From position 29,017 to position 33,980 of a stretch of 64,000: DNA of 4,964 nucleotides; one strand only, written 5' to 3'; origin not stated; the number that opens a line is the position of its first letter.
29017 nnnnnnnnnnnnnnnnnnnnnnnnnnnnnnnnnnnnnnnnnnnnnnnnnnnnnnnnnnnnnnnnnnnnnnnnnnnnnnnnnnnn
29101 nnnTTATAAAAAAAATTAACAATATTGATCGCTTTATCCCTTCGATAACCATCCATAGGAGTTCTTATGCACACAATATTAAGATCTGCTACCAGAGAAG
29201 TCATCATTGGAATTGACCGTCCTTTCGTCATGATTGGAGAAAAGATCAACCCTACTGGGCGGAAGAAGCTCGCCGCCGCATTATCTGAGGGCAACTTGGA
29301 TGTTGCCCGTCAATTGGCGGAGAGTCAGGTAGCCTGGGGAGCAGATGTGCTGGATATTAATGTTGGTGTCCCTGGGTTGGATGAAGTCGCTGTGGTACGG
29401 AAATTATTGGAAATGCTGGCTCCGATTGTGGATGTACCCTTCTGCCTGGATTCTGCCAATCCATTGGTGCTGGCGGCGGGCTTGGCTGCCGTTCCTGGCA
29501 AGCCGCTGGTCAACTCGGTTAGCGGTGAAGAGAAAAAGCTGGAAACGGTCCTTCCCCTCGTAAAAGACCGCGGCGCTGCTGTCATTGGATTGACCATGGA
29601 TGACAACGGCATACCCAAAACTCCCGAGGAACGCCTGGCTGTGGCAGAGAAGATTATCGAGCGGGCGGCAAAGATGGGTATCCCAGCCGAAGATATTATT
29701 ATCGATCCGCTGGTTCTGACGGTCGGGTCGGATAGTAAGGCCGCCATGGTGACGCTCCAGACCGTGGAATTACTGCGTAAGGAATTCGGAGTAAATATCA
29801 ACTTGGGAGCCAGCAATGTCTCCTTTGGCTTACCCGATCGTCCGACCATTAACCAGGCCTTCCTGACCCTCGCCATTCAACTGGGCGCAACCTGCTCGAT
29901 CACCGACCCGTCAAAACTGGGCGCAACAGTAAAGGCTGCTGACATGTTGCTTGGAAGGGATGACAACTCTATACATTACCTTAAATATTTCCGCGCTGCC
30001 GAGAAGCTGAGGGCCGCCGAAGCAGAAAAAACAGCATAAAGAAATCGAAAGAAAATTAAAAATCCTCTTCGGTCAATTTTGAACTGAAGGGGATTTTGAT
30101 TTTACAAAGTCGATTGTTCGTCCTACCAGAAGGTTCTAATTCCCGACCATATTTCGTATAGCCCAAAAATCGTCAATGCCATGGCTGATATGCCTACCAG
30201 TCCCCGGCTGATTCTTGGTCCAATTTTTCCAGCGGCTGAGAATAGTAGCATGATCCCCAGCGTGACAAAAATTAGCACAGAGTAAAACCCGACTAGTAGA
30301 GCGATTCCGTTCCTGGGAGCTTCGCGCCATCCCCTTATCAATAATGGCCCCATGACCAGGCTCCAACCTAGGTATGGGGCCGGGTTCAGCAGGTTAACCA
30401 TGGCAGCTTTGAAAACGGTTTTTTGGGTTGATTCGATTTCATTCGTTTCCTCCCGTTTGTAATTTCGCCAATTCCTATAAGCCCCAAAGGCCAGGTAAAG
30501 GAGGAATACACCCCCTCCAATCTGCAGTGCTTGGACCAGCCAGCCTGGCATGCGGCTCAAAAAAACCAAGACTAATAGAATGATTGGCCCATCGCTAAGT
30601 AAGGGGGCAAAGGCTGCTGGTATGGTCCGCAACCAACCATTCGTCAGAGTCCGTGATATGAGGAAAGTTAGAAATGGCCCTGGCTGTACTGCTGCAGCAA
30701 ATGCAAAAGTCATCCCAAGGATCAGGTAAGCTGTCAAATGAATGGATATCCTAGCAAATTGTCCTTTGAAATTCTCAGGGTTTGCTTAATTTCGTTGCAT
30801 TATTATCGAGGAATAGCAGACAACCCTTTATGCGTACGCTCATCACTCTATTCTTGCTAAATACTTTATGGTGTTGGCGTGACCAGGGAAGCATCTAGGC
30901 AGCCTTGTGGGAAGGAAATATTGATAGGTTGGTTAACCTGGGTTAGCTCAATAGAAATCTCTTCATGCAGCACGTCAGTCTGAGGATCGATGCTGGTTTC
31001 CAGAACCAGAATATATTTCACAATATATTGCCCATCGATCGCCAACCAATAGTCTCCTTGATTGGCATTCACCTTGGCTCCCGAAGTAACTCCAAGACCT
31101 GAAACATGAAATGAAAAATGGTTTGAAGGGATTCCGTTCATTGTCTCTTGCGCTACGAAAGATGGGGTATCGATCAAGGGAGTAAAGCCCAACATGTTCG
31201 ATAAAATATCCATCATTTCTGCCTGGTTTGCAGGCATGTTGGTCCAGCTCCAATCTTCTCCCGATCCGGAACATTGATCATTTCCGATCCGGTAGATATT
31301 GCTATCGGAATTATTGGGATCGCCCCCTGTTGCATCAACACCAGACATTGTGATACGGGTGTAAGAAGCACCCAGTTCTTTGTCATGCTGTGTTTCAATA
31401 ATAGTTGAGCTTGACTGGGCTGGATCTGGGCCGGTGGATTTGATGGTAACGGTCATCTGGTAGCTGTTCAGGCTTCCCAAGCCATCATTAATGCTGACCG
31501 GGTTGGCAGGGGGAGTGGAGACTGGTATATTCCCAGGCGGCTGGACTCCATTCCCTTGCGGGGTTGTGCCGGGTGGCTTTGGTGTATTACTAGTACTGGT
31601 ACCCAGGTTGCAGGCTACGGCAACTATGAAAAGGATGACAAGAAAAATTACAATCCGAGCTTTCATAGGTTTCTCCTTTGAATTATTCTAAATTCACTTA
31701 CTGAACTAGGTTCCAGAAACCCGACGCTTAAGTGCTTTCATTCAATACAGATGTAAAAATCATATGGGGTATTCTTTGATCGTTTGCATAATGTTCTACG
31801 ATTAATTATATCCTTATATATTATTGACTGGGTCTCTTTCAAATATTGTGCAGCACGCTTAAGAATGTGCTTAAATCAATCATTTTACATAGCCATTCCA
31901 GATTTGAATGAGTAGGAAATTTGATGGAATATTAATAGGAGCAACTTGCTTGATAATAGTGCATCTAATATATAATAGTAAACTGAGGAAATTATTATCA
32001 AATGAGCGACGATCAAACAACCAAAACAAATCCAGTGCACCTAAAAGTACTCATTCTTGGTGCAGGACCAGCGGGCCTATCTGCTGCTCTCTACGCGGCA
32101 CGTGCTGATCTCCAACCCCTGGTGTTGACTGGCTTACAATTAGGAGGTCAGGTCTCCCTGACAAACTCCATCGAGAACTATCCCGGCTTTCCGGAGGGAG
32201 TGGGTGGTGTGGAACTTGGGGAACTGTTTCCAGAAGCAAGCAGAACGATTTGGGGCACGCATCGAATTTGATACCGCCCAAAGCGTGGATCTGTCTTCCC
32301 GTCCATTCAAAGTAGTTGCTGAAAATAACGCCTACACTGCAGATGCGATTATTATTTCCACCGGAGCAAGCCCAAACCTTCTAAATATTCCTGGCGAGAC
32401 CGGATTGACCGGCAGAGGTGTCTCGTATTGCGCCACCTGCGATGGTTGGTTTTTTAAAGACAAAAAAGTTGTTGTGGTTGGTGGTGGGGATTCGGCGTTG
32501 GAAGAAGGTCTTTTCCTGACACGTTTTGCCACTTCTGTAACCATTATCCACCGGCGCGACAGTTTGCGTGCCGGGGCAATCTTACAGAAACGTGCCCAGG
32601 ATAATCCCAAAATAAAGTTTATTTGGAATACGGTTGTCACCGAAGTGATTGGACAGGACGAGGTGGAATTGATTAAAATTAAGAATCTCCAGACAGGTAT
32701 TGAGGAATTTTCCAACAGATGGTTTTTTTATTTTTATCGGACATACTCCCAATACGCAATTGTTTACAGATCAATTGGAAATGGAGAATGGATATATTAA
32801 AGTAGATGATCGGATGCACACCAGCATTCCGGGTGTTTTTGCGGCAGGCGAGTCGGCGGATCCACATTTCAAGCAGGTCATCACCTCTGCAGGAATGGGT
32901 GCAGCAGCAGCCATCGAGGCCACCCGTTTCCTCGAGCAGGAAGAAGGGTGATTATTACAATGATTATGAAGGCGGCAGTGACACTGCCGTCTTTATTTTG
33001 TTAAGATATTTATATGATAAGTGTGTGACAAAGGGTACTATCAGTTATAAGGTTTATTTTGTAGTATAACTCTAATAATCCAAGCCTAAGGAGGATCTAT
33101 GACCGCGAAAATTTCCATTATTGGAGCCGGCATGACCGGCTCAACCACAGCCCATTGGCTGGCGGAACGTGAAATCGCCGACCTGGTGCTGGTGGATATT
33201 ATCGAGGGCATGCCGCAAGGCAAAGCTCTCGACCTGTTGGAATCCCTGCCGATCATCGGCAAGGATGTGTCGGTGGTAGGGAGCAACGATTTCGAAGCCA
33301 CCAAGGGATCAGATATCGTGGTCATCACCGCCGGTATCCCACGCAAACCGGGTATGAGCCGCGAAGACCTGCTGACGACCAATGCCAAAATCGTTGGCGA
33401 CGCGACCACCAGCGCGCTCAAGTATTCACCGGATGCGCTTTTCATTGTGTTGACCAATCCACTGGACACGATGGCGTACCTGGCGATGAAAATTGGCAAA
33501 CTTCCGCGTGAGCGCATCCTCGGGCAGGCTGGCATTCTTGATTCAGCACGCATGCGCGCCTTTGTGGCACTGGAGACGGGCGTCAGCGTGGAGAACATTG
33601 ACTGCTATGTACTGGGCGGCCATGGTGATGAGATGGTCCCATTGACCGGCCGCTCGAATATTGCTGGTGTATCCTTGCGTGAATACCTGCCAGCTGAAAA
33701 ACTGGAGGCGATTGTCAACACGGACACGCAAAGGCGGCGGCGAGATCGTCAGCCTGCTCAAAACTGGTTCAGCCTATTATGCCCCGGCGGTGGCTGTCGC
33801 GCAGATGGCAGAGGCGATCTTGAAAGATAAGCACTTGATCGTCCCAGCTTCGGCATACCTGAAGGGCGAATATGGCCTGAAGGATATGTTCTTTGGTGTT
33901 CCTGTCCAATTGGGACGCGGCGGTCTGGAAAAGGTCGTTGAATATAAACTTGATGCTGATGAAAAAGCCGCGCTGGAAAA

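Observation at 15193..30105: Corrinoid methyl-transfer system with three non-Pyl MttB paralogs wired to a peptide-type ABC importer, an S9 peptidase and an M20 amidohydrolase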

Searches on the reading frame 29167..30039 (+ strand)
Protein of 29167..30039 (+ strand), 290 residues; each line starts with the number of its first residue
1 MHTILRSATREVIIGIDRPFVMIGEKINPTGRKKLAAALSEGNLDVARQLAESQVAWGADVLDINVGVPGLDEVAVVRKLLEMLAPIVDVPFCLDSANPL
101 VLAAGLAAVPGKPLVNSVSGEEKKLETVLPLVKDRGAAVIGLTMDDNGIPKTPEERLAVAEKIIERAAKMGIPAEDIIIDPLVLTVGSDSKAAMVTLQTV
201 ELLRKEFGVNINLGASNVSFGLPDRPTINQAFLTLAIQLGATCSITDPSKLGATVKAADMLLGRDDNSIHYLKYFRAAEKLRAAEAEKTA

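Call 7: search_protein_families(library=pfam, proteins=[window:29167-30039:+], max_evalue=0.001)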
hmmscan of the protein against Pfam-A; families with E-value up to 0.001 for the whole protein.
window:29167-30039:+ (290 aa): 2 families
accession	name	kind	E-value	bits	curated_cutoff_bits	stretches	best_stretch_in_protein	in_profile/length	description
PF00809.28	Pterin_bind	-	5e-31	108.6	25.5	1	25-245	2-242/244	Pterin binding enzyme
PF03599.22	CdhD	-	3.7e-06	26.4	24.8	1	74-194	82-189/387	CO dehydrogenase/acetyl-CoA synthase delta subunit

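Call 29: search_protein_families(library=ncbifam, proteins=[window:29167-30039:+], max_evalue=0.00001)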
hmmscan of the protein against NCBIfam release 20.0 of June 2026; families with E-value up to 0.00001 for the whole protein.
window:29167-30039:+ (290 aa): 6 families
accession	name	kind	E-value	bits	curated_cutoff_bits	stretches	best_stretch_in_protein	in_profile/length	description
NF005719.0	PRK07535.1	domain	6.4e-87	291.1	259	1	20-279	1-262/268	methyltetrahydrofolate:corrinoid/iron-sulfur protein methyltransferase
TIGR02082.1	metH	equivalog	2.3e-45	154.7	1010.85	1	6-252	329-590/1182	methionine synthase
NF040758.1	CODH_ACS_meth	exception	8.7e-33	113.8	370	1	20-265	4-252/261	carbon monoxide dehydrogenase/acetyl-CoA synthase methytransferase subunit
NF007024.0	PRK09490.1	equivalog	8.7e-33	113.2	1497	1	10-252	350-607/1234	methionine synthase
NF002142.0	PRK00979.1-1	subfamily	2.4e-06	26.8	287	1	78-219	83-221/306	tetrahydromethanopterin S-methyltransferase subunit H family protein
TIGR01496.1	DHPS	equivalog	8e-06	25.7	162.6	0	45-220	23-209/258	dihydropteroate synthase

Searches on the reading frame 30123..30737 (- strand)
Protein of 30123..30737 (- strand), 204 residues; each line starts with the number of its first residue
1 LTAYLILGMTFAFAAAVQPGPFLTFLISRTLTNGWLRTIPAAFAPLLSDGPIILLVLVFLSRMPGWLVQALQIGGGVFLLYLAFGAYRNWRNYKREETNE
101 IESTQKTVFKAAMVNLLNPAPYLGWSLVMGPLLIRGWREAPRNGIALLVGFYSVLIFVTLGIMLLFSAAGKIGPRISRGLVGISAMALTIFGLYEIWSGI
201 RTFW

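Call 7: search_protein_families(library=pfam, proteins=[window:30123-30737:-], max_evalue=0.001)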
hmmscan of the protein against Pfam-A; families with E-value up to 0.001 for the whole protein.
window:30123-30737:- (204 aa): 1 family
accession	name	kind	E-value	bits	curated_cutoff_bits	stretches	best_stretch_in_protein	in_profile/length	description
PF01810.24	LysE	-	3.2e-16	59.8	25.6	1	14-194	2-188/193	LysE type translocator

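Call 29: search_protein_families(library=ncbifam, proteins=[window:30123-30737:-], max_evalue=0.00001)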
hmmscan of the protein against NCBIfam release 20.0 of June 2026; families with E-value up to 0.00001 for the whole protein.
window:30123-30737:- (204 aa): 3 families
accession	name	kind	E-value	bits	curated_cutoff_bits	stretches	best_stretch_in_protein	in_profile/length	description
TIGR00949.1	2A76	subfamily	1.2e-09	38.2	183.95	1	62-193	48-183/185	homoserine/threonine efflux transporter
NF007591.0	PRK10229.1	equivalog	1.5e-06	28.1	288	1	13-198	13-205/206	threonine export protein RhtC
TIGR00948.1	2a75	equivalog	2.8e-06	27.2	213.65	1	62-132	49-122/177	L-lysine exporter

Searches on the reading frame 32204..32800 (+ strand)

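Call 7: search_protein_families(library=pfam, proteins=[window:32204-32800:+], max_evalue=0.001)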
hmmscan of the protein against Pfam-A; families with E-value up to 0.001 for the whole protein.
window:32204-32800:+ (198 aa): 3 families
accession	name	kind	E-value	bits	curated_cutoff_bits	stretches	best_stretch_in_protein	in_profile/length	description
PF07992.20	Pyr_redox_2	-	2.1e-27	96.8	26.1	1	16-157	63-218/291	Pyridine nucleotide-disulphide oxidoreductase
PF00070.33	Pyr_redox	-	1.3e-17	64.5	22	1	88-160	1-80/82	Pyridine nucleotide-disulphide oxidoreductase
PF13738.12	Pyr_redox_3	-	2.1e-14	53.9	30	1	20-158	98-239/305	Pyridine nucleotide-disulphide oxidoreductase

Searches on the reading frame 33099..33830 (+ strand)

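Call 7: search_protein_families(library=pfam, proteins=[window:33099-33830:+], max_evalue=0.001)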
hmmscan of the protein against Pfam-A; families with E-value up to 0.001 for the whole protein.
window:33099-33830:+ (243 aa): 2 families
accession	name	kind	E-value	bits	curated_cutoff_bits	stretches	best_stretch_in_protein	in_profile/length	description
PF00056.29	Ldh_1_N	-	7.8e-40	136.6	27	1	4-142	2-141/141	lactate/malate dehydrogenase, NAD binding domain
PF02866.23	Ldh_1_C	-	8.3e-08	32.8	22.6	1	147-197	3-53/174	lactate/malate dehydrogenase, alpha/beta C-terminal domain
